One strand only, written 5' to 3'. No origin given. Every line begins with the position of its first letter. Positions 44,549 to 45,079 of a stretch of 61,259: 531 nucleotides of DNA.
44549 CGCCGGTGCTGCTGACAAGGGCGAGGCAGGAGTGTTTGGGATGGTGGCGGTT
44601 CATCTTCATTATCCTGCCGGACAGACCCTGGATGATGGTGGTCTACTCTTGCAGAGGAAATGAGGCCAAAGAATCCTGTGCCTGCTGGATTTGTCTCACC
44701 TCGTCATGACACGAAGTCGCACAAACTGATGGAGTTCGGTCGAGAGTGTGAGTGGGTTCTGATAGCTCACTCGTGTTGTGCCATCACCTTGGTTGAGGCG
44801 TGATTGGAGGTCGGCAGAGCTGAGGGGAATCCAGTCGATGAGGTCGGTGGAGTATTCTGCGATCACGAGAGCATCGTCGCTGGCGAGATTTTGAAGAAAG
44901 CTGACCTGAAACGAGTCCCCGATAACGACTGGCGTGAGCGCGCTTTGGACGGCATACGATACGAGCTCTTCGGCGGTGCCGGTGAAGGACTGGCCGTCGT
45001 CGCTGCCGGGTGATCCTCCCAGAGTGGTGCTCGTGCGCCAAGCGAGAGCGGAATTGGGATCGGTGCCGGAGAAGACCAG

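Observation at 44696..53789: Three consecutive genes share an unassigned ~190-aa N-terminal module fused to three different back ends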

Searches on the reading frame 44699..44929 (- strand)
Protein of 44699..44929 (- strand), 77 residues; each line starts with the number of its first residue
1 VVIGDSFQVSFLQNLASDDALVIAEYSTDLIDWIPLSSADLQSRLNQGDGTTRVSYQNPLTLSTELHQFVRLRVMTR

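Call 63: search_protein_families(library=pfam, alignment_id=A4, max_evalue=10)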
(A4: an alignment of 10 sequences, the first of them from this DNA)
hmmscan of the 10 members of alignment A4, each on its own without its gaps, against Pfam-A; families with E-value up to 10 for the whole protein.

A. member 1, seq(77 aa): 0 families

B. families by the number of members that match (of 10 scanned): 3 families
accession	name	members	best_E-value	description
PF00754.31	F5_F8_type_C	1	0.042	F5/8 type C domain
PF24201.1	DUF7426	1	0.05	Domain of unknown function (DUF7426)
PF00672.30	HAMP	1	0.15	HAMP domain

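Call 64: search_solved_structures(query=A4, max_evalue=10)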
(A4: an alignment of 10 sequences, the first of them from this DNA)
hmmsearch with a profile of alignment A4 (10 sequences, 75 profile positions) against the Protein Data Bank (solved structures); distinct sequences matched with E-value up to 10: 5.
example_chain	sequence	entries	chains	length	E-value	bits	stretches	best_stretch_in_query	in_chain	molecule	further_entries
2rv9_A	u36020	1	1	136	0.018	18.6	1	13-70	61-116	Glucanase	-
4zxe_A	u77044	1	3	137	0.018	18.6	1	13-70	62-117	Glucanase/Chitosanase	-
4zy9_A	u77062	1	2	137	0.034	17.7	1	13-50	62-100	Glucanase/chitosanase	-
2v33_A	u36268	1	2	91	0.68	13.5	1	11-68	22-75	E1 ENVELOPE GLYCOPROTEIN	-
7wdt_A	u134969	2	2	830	5.5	10.6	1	13-53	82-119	Beta-N-acetylhexosaminidase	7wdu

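Call 66: search_protein_families(library=ncbifam, alignment_id=A4, max_evalue=10)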
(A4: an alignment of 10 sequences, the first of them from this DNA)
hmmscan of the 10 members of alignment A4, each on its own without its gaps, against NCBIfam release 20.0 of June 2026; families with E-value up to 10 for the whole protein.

A. member 1, seq(77 aa): 0 families

B. families by the number of members that match (of 10 scanned): 1 family
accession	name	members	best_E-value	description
TIGR01993.1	Pyr-5-nucltdase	1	0.021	pyrimidine 5'-nucleotidase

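Call 68: find_homologous_proteins(query=A4, max_evalue=0.001)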
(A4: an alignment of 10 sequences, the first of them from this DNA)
Query A4 (10 sequences) (77 aa, profile of the alignment): 8 proteins with E <= 0.001 among 1153 candidates.
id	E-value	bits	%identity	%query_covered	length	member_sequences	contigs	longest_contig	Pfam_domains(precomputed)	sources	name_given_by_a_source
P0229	7.5e-17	79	33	64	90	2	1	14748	-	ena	-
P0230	2.0e-15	75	-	-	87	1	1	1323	-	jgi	jgi:hypothetical protein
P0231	1.6e-13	69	42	31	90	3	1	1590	-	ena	-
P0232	8.6e-13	66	50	16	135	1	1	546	-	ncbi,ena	-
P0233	1.7e-11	62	-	-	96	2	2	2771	-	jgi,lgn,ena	-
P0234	3.5e-9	55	-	-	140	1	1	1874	PF13385.14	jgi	jgi:hypothetical protein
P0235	3.5e-8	51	-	-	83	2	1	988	-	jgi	jgi:hypothetical protein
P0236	1.9e-7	49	29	27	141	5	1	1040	PF13385.14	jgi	jgi:hypothetical protein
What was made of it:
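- Tried and rejected: Eight short fragments, uninformative (call 68).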
